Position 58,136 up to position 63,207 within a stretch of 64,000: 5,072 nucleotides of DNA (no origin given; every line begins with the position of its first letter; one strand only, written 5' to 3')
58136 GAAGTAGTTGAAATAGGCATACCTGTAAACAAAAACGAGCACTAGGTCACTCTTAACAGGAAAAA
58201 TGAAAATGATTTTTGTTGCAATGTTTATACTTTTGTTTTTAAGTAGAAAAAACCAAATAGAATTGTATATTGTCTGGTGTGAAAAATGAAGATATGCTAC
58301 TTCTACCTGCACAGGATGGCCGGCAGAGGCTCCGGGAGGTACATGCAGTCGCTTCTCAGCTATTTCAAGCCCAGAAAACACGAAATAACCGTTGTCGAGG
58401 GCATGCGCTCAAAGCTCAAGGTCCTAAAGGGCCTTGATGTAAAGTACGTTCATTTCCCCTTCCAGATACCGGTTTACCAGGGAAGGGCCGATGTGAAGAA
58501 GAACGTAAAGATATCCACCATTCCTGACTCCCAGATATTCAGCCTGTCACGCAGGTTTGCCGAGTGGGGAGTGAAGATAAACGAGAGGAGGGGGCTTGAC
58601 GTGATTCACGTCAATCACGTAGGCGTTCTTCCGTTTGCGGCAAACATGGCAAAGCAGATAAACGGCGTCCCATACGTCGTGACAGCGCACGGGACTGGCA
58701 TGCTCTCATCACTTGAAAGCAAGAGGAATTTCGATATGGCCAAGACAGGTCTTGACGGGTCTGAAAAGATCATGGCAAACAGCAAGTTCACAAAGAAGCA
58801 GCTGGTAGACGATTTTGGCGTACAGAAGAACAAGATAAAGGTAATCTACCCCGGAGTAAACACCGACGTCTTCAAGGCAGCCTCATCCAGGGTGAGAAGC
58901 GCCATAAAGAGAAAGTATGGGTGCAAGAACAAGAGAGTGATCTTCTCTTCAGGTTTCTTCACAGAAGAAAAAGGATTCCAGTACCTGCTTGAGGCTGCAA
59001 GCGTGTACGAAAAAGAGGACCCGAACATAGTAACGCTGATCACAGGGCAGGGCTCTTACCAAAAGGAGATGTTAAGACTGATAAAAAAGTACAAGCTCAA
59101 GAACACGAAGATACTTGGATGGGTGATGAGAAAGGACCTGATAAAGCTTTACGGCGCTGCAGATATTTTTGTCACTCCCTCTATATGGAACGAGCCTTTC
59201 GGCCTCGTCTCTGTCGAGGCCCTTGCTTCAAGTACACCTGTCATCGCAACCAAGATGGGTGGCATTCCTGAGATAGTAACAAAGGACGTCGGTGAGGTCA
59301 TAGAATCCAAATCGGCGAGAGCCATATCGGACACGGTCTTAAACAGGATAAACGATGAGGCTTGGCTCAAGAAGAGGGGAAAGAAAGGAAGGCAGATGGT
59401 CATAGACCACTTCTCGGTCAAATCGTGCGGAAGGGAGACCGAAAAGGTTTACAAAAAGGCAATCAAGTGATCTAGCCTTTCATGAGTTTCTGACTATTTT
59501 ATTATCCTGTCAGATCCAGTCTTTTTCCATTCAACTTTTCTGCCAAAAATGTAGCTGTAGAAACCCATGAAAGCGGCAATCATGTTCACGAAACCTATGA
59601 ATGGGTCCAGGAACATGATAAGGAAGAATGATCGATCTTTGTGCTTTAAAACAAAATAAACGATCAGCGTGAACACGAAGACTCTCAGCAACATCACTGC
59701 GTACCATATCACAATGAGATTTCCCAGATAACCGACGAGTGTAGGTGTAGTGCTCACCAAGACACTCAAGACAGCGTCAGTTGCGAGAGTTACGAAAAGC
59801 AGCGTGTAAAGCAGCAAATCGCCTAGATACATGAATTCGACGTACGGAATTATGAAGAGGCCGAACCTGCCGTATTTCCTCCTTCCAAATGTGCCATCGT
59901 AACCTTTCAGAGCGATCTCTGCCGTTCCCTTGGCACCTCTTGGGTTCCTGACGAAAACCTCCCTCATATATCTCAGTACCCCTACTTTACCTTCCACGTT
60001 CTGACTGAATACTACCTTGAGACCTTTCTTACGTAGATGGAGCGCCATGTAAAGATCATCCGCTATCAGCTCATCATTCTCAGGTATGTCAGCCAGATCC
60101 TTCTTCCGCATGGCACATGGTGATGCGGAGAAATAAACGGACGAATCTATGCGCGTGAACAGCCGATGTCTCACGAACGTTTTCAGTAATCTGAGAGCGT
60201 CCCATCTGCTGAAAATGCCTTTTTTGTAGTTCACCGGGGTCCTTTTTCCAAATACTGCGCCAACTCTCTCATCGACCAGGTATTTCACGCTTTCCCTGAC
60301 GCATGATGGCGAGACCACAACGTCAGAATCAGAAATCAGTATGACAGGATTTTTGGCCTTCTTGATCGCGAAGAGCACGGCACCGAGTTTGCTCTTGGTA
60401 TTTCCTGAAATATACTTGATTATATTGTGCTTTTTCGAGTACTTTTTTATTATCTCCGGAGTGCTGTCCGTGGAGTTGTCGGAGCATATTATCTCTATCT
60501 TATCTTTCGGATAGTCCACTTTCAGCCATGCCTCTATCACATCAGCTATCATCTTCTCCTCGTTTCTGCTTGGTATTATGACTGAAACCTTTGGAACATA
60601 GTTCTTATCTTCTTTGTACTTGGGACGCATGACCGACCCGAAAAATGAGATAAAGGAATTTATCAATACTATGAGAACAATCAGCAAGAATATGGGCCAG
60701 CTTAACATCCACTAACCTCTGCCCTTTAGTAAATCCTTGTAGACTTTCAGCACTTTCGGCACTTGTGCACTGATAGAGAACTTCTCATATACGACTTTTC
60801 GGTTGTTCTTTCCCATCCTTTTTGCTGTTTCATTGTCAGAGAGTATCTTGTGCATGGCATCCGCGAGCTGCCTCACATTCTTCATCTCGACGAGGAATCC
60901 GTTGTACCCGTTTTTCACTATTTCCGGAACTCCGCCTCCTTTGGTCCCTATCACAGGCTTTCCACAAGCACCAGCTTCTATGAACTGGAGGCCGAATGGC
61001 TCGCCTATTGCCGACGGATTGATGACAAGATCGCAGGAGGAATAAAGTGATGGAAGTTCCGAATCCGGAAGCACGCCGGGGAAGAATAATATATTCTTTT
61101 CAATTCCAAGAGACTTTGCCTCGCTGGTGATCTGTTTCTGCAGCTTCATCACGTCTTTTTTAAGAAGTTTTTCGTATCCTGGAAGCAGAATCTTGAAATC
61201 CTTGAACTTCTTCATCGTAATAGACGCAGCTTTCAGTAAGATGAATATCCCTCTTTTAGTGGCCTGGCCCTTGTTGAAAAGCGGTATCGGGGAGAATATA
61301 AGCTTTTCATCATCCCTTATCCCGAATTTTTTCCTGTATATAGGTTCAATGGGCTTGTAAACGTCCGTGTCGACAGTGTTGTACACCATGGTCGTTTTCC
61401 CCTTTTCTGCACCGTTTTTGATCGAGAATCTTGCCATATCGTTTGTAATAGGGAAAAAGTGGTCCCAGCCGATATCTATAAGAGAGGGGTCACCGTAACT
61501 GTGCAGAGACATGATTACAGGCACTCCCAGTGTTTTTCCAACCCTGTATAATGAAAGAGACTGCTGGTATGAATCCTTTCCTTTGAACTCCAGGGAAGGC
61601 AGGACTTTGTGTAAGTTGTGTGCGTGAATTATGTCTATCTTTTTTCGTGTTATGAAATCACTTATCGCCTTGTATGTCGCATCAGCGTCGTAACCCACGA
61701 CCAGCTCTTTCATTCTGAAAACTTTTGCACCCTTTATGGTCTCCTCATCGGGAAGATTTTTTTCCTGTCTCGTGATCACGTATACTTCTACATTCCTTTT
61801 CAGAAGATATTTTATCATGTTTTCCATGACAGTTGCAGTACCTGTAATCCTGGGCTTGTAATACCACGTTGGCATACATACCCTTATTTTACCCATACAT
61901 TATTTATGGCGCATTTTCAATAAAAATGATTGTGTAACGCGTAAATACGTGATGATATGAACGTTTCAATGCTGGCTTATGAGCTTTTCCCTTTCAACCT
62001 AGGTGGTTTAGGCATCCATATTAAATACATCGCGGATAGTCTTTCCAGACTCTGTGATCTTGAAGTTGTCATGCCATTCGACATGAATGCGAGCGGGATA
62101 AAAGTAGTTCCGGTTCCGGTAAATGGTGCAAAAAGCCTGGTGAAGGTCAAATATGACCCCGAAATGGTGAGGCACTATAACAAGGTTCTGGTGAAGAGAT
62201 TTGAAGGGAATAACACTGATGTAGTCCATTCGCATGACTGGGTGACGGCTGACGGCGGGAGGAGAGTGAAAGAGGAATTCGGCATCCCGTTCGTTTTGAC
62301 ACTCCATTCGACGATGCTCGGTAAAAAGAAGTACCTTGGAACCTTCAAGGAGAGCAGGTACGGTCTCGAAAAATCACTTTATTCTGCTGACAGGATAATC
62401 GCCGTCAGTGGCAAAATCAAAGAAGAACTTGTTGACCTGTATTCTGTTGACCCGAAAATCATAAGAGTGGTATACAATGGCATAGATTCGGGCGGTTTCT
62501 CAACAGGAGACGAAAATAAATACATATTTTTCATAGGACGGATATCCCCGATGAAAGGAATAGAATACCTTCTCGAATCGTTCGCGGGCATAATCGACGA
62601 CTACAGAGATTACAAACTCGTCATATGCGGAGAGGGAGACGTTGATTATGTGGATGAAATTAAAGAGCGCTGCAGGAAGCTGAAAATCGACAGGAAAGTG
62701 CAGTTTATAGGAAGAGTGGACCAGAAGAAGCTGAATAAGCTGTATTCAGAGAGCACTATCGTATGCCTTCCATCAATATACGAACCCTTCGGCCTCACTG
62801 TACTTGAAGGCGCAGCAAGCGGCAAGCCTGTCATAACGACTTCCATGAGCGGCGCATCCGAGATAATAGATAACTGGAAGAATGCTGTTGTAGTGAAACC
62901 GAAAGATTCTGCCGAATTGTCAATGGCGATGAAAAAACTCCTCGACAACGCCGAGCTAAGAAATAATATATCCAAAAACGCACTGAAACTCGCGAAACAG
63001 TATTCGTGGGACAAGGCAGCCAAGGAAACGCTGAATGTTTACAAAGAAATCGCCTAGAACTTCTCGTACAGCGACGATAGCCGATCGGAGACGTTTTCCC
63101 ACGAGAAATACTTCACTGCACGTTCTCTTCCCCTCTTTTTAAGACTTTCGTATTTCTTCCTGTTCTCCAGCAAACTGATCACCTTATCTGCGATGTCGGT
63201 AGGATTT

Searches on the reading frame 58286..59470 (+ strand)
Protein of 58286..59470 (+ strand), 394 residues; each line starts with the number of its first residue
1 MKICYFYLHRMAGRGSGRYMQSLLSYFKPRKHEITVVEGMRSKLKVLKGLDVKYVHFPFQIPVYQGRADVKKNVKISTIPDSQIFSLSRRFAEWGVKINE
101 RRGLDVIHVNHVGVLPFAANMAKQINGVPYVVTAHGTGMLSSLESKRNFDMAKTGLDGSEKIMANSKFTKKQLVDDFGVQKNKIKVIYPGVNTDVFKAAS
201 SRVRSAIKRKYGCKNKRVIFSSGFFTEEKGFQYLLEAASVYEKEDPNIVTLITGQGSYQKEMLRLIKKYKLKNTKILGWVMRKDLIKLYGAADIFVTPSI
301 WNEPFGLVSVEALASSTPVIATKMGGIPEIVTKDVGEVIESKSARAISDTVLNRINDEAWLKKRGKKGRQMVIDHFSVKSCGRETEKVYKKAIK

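Call 36: search_protein_families(library=pfam, proteins=[window:58286-59470:+], max_evalue=0.00001)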
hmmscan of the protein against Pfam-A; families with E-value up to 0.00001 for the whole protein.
window:58286-59470:+ (394 aa): 5 families
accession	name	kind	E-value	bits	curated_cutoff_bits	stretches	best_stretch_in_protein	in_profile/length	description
PF00534.26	Glycos_transf_1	-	2.6e-37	128.4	26.4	1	206-370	4-171/172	Glycosyl transferases group 1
PF13692.12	Glyco_trans_1_4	-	9e-26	91.3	27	1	216-356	2-141/142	Glycosyl transferases group 1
PF13439.12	Glyco_transf_4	-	5.8e-21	75.7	28.5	1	15-194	3-169/170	Glycosyltransferase Family 4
PF13579.12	Glyco_trans_4_4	-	1.1e-11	45.8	29.7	1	15-190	2-158/158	Glycosyl transferase 4-like domain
PF20706.3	GT4-conflict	-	1.5e-06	27.9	26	1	284-361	274-348/385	Family 4 Glycosyltransferase in conflict systems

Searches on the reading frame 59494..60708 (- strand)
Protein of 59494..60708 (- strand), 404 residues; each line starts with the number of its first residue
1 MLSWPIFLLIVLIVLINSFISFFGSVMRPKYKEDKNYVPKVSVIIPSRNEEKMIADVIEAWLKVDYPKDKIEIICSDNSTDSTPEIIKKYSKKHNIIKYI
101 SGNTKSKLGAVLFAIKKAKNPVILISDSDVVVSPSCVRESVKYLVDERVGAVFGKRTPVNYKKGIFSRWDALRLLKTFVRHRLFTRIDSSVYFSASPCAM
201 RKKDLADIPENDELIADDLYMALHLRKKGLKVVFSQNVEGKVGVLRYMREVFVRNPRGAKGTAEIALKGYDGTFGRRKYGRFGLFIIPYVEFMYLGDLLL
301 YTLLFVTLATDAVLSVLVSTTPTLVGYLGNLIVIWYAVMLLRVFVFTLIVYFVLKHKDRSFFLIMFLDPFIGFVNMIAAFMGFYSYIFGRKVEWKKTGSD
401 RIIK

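Call 36: search_protein_families(library=pfam, proteins=[window:59494-60708:-], max_evalue=0.00001)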
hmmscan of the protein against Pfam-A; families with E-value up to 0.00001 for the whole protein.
window:59494-60708:- (404 aa): 4 families
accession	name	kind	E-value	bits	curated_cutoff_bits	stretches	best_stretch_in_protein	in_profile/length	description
PF00535.33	Glycos_transf_2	-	3e-25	89.5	23.3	1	42-205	1-164/168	Glycosyl transferase family 2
PF13641.12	Glyco_tranf_2_3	-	6.4e-24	85.7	27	1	39-252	1-213/230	Glycosyltransferase like family 2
PF13632.12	Glyco_trans_2_3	-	1.3e-12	48.4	27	1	123-349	2-197/198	Glycosyl transferase family group 2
PF13506.12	Glyco_transf_21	-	1.1e-09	38.5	21.7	1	106-255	17-169/174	Glycosyl transferase family 21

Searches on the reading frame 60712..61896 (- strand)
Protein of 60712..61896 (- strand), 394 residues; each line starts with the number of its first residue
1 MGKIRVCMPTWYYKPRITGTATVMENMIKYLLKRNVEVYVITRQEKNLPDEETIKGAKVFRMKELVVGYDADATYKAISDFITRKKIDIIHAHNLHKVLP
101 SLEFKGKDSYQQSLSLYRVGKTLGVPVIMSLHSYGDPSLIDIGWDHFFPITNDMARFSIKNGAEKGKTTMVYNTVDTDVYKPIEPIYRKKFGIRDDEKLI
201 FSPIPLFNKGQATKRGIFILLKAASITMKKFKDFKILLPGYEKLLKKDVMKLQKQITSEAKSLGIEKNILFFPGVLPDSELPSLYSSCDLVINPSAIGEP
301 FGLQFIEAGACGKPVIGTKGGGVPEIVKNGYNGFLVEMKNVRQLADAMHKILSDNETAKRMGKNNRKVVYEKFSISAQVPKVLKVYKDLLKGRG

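Call 36: search_protein_families(library=pfam, proteins=[window:60712-61896:-], max_evalue=0.00001)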
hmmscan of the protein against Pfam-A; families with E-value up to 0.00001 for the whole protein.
window:60712-61896:- (394 aa): 4 families
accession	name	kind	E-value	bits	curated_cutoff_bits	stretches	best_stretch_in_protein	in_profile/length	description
PF00534.26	Glycos_transf_1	-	8.9e-34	116.9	26.4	1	212-367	25-171/172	Glycosyl transferases group 1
PF13692.12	Glyco_trans_1_4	-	2.2e-24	86.7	27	1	214-354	14-142/142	Glycosyl transferases group 1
PF13439.12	Glyco_transf_4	-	1.3e-11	45.3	28.5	1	18-178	2-169/170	Glycosyltransferase Family 4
PF13579.12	Glyco_trans_4_4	-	2.6e-06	28.3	29.7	0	18-135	1-105/158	Glycosyl transferase 4-like domain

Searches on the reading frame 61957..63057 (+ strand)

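Call 36: search_protein_families(library=pfam, proteins=[window:61957-63057:+], max_evalue=0.00001)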
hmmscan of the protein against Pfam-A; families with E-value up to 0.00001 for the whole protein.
window:61957-63057:+ (366 aa): 7 families
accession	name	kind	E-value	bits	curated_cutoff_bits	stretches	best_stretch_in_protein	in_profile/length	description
PF00534.26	Glycos_transf_1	-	1.2e-44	152.3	26.4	1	185-343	13-170/172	Glycosyl transferases group 1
PF13692.12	Glyco_trans_1_4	-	8.5e-34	117.3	27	1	188-331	2-142/142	Glycosyl transferases group 1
PF13439.12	Glyco_transf_4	-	1.2e-23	84.4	28.5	1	16-177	2-167/170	Glycosyltransferase Family 4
PF20706.3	GT4-conflict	-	1.2e-16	61.1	26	1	61-357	54-384/385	Family 4 Glycosyltransferase in conflict systems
PF13579.12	Glyco_trans_4_4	-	6.7e-13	49.7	29.7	1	17-175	2-158/158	Glycosyl transferase 4-like domain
PF08323.17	Glyco_transf_5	-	1.5e-09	38.4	22.7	0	66-161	106-227/239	Starch synthase catalytic domain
PF13524.12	Glyco_trans_1_2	-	3.4e-08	34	25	1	218-359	14-143/144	Glycosyl transferase-like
